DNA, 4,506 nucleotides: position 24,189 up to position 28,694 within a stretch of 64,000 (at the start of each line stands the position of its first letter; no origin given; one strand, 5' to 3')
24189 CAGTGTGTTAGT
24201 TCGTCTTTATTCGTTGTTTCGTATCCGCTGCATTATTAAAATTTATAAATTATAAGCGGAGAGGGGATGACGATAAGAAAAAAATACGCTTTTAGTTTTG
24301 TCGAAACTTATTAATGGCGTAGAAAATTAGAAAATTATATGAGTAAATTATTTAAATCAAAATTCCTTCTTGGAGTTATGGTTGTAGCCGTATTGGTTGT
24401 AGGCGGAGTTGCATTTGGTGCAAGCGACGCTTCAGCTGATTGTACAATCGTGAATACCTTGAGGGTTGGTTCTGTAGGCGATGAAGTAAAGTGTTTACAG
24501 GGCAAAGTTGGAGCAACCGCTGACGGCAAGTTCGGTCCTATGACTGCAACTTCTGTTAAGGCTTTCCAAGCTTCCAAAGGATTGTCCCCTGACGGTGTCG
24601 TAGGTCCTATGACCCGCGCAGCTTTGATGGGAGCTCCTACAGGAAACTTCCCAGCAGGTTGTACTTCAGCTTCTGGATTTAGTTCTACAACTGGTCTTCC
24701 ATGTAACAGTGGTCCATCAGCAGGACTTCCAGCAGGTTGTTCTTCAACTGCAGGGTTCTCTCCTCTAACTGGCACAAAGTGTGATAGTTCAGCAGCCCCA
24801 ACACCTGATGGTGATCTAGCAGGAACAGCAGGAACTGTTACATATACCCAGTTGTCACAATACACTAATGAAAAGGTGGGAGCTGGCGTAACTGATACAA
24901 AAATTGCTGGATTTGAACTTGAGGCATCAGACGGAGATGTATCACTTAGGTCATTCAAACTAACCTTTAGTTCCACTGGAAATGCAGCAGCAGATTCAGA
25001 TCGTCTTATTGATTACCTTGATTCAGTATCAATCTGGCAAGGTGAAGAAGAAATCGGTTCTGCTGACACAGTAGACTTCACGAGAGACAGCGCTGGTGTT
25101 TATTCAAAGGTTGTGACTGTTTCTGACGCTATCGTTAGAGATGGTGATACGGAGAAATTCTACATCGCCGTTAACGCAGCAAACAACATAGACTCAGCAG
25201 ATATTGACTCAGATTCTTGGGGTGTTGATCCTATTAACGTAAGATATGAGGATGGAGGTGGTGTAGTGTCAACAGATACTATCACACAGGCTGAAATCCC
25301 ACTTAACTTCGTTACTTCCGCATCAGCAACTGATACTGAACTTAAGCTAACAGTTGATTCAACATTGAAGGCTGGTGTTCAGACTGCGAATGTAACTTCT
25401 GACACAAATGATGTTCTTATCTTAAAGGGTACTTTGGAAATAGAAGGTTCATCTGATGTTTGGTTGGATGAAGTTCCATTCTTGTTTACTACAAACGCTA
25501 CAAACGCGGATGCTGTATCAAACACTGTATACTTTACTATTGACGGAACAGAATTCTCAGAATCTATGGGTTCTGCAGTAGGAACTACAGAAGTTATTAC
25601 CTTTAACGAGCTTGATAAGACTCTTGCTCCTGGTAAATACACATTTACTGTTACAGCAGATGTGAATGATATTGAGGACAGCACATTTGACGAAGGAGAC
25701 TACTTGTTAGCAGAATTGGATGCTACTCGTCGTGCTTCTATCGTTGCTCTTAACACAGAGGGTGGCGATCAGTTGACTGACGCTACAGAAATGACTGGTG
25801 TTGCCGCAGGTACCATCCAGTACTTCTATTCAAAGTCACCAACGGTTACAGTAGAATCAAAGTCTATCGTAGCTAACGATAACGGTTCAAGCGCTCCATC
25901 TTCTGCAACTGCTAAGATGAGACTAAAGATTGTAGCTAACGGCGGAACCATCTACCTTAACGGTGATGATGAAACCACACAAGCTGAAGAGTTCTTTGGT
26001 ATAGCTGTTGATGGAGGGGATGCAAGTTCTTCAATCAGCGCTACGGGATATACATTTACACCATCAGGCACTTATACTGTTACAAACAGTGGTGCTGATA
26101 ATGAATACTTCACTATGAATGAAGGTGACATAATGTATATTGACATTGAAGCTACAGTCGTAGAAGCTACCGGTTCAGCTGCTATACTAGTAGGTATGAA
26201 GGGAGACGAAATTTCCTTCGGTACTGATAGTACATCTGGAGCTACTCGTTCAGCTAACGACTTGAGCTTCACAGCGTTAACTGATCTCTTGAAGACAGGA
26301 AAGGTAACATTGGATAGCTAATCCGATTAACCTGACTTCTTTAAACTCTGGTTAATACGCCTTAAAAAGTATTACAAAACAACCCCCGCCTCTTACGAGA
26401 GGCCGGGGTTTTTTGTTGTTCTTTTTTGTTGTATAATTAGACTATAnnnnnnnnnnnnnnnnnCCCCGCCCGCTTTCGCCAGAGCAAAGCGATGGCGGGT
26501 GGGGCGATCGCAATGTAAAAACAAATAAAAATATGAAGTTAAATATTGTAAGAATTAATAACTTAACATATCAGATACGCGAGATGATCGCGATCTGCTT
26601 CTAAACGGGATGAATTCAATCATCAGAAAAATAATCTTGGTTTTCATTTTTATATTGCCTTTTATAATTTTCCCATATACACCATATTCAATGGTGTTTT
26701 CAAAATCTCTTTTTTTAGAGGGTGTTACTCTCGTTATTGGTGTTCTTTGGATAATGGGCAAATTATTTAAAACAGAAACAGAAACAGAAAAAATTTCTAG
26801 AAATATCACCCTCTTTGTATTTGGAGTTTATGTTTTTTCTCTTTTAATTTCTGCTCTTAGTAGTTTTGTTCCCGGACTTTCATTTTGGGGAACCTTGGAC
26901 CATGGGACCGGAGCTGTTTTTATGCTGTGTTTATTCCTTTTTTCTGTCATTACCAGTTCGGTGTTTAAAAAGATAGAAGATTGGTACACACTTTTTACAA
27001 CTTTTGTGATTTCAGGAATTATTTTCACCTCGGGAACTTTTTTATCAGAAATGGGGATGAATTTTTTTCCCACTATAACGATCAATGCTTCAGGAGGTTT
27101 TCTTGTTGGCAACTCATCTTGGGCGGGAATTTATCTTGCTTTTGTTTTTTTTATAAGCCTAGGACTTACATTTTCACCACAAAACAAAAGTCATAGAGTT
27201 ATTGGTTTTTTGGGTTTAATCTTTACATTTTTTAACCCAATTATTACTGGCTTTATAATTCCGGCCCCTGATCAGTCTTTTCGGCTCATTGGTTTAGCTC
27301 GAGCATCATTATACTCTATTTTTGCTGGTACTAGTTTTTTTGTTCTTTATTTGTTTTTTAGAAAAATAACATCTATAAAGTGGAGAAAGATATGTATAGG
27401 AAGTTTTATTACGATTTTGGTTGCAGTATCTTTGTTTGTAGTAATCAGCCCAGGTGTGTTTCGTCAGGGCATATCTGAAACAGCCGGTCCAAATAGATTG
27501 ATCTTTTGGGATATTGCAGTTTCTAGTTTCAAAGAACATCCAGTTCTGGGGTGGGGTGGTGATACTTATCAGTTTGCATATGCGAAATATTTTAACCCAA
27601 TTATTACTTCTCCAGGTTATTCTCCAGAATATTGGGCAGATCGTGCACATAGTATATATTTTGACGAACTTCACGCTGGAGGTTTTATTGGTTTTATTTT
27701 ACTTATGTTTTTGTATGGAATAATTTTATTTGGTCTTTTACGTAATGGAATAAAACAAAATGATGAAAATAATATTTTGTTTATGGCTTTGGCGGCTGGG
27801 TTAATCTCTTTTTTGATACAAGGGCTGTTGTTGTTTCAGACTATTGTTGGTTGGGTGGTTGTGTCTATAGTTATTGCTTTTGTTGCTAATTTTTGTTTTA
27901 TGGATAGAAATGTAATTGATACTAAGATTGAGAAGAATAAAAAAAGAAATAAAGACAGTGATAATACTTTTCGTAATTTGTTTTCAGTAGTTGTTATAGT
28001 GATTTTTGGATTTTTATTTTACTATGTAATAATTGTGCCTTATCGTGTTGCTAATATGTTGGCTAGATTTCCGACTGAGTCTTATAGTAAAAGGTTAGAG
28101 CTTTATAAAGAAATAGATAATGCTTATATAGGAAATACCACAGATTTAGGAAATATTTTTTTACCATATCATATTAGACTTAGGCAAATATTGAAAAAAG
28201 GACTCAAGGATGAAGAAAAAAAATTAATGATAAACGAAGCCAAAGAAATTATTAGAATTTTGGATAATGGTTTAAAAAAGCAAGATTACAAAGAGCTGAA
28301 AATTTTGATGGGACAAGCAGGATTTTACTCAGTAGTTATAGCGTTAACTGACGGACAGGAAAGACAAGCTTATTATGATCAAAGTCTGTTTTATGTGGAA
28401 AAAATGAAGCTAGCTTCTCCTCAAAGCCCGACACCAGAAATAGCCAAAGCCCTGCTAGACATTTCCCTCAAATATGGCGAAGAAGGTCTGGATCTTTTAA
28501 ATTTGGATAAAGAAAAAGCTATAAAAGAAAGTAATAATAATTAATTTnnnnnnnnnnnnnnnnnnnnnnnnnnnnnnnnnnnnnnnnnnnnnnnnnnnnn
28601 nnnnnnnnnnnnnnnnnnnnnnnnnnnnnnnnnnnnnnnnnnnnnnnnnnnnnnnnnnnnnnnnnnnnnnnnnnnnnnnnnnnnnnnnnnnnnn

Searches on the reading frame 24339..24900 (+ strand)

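Call 17: search_protein_families(library=pfam, proteins=[window:24339-24900:+], max_evalue=10)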
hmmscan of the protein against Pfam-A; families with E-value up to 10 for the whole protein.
window:24339-24900:+ (187 aa): 3 families
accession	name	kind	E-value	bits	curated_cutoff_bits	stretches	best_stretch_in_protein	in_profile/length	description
PF01471.23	PG_binding_1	-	8.3e-12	45.6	23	1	60-96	21-57/57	Putative peptidoglycan binding domain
PF09374.15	PG_binding_3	-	0.00033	21.2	24.6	2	81-97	16-32/76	Predicted Peptidoglycan domain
PF07151.18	DUF1391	-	0.55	10.4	27.3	1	59-81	17-39/48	Protein of unknown function (DUF1391)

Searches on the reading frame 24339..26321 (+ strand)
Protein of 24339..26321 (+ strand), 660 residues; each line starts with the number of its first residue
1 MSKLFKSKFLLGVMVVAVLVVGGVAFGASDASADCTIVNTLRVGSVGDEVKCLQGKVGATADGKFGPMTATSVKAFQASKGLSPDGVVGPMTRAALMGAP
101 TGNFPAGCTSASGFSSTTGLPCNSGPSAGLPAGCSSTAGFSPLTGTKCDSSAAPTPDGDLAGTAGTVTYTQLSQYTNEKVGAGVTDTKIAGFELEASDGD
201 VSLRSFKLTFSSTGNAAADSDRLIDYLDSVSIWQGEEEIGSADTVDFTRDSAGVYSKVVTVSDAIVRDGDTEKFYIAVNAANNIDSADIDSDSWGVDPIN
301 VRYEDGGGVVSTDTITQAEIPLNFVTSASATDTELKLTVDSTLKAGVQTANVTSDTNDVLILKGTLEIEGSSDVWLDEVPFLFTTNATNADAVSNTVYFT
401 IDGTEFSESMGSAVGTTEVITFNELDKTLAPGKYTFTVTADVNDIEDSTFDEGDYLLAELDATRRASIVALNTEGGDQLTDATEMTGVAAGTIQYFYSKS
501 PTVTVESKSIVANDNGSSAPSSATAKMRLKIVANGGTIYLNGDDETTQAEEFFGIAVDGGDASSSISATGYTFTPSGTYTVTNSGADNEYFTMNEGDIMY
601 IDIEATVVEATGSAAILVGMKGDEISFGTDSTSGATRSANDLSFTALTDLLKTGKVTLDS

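Call 9: search_protein_families(library=pfam, proteins=[window:24339-26321:+], max_evalue=0.1)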
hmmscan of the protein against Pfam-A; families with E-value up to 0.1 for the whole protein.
window:24339-26321:+ (660 aa): 2 families
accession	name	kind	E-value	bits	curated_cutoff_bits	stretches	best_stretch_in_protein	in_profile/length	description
PF01471.23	PG_binding_1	-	3e-11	43.8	23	1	60-96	21-57/57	Putative peptidoglycan binding domain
PF09374.15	PG_binding_3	-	0.0055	17.3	24.6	0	81-97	16-32/76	Predicted Peptidoglycan domain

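Call 11: search_protein_families(library=ncbifam, proteins=[window:24339-26321:+], max_evalue=1)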
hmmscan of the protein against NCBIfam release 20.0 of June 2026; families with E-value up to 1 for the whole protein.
window:24339-26321:+ (660 aa): 6 families
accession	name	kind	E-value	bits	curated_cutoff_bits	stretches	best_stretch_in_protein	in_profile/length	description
TIGR02869.1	spore_SleB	equivalog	1.3e-07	31.7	236.5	1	39-107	5-69/201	spore cortex-lytic enzyme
NF052336.1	PdgHdaseHSB100310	equivalog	1.4e-06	27.9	500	1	61-96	211-246/316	peptidoglycan hydrolase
NF052335.1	PdgHdaseHSB129560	equivalog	1e-05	25.1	500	1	60-96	292-328/330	peptidoglycan hydrolase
TIGR03002.1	outer_YhbN_LptA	equivalog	0.0076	16.1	71.7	0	330-400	3-69/142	lipopolysaccharide transport periplasmic protein LptA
NF007891.0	PRK10594.1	equivalog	0.0083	15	425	1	64-96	317-349/617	L,D-transpeptidase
TIGR03769.1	P_ac_wall_RPT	domain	0.033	14.7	30.9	0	430-447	11-28/41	TIGR03769 domain-containing protein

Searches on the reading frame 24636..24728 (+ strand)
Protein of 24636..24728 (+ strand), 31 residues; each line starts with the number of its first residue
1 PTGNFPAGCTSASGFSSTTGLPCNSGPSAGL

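Call 29: search_protein_representatives(alignment_id=A3)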
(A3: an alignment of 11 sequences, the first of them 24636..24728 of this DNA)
Query: 11 sequences, 31 profile positions. Proteins with E-value up to 0.001 (for the whole library): 745; up to 1e-10: 177; up to 1e-30: 3. The best 150 are listed.
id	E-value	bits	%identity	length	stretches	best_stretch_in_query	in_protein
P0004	4.9e-39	146.8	-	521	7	5-30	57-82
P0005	5.2e-38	143.5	-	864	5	1-31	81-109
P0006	8.8e-34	130.1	-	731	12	6-24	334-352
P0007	1.4e-30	119.9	-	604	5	3-27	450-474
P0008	4.1e-28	112.0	-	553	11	4-26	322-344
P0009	8.7e-28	111.0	-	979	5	3-30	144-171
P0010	1.4e-27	110.3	-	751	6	3-26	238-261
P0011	9.5e-25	101.4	-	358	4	2-25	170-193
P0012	3.7e-24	99.5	-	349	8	6-27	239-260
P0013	4.2e-24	99.3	-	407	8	4-30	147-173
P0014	8.7e-24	98.3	-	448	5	3-25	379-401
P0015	1.2e-23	97.9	-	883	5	5-27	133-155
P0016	2.1e-23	97.1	-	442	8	3-24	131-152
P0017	5.2e-23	95.9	-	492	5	5-24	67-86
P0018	1.0e-22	94.9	-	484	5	2-28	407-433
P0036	1.3e-19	85.1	-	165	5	4-27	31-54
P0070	7.5e-16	73.1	-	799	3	3-25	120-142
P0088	1.1e-14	69.4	-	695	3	3-26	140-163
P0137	5.0e-12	60.9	-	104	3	1-27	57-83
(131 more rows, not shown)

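Call 33: search_protein_families(library=pfam, alignment_id=A4, max_evalue=0.001)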
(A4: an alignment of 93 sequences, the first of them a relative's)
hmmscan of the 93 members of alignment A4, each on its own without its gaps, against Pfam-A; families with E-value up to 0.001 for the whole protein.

A. member 1, P0004 (521 aa): 0 families

B. families by the number of members that match (of 93 scanned): 24 families
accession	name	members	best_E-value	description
PF01471.23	PG_binding_1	67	9e-29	Putative peptidoglycan binding domain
PF10342.15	Kre9_KNH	13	1.2e-18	Kre9/KNH-like N-terminal Ig-like domain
PF18911.6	PKD_4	11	1.1e-18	PKD domain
PF00801.26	PKD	8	7.1e-11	PKD domain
PF09374.15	PG_binding_3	6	4.9e-07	Predicted Peptidoglycan domain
PF02177.21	APP_N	4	1.2e-10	Amyloid A4 N-terminal heparin-binding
PF17957.7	Big_7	4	4.1e-08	Bacterial Ig domain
PF01833.30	TIG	3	1.2e-11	IPT/TIG domain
PF05345.18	He_PIG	3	2.7e-08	Putative Ig domain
PF13004.13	BACON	2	4.4e-08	Putative binding domain, N-terminal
PF19190.6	BACON_2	2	5.7e-08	Viral BACON domain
PF07495.19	Y_Y_Y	1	6.9e-07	Y_Y_Y domain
PF07705.17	CARDB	1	2.2e-06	CARDB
PF09394.16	Inhibitor_I42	1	6.8e-06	Chagasin family peptidase inhibitor I42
PF20144.5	TIG_SUH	1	3.9e-05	TIG domain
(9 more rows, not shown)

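Call 35: list_cluster_members(proteins=[P0005, P0004, P0006, P0007, P0008, P0011, P0036, P0070, P0088, P0137])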
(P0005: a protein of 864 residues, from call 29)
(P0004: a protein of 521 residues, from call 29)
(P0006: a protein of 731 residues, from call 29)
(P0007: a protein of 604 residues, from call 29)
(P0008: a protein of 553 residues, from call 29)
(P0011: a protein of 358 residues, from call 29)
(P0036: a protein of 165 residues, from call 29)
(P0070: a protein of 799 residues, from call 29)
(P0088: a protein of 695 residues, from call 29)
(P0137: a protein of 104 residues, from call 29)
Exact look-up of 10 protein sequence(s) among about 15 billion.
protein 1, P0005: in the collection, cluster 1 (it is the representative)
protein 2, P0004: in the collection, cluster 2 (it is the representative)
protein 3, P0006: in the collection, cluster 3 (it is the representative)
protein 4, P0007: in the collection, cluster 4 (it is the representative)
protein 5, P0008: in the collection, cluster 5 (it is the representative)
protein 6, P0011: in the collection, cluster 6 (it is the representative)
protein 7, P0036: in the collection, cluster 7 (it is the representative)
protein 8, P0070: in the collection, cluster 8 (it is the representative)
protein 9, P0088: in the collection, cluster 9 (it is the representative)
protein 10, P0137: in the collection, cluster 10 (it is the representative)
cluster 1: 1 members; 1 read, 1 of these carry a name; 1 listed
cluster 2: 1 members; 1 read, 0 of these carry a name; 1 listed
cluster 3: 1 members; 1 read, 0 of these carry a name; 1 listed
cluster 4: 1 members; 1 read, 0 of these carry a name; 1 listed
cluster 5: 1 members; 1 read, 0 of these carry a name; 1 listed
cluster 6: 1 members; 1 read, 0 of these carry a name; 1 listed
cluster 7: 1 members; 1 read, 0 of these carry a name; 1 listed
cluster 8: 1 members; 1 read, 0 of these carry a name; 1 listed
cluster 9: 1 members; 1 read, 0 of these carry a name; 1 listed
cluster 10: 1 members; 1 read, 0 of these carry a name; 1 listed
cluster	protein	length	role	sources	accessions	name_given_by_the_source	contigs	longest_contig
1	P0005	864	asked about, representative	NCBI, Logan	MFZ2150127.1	MAG: peptidoglycan-binding domain-containing protein [Minisyncoccia bacterium]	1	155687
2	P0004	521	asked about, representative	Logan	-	-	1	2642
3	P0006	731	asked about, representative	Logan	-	-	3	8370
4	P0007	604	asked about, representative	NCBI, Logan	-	-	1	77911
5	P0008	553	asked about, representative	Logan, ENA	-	-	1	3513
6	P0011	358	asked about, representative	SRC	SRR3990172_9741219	-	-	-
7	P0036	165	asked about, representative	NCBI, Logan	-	-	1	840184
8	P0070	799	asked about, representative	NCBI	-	-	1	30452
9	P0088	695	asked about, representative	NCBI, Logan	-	-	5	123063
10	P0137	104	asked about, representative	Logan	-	-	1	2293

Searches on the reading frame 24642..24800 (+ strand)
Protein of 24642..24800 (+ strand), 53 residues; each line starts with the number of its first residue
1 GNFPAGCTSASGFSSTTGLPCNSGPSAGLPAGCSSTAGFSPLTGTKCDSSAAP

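Call 20: find_homologous_proteins(query=A2, max_evalue=0.001)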
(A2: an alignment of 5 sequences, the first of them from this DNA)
Query A2 (5 sequences): 8 candidates shared short words with the query, none scored E <= 0.001.

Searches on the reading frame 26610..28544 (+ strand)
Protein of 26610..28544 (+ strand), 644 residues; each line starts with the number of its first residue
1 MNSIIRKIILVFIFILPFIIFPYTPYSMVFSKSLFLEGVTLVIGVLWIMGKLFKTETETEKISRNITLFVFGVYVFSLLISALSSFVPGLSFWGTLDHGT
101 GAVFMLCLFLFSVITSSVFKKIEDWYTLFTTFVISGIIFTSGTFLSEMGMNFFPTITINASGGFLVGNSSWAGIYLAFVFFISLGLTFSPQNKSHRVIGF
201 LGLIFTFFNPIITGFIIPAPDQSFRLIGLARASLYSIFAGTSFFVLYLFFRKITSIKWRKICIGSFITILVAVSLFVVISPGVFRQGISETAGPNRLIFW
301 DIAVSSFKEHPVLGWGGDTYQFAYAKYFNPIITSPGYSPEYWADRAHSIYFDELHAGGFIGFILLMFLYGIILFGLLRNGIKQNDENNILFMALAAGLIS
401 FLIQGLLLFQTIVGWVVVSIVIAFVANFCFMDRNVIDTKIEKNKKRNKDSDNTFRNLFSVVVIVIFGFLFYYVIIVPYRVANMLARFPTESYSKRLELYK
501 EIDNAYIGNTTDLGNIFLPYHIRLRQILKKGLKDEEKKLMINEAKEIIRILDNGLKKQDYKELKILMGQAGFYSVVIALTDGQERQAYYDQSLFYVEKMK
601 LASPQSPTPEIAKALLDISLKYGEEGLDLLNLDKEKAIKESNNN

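Call 58: search_protein_families(library=pfam, proteins=[window:26610-28544:+], max_evalue=0.001)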
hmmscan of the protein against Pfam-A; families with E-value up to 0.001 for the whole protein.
window:26610-28544:+ (644 aa): 1 family
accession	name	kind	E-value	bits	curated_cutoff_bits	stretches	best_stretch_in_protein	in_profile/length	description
PF04932.20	Wzy_C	-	2.7e-12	47.2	31.7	1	229-366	14-149/149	O-Antigen ligase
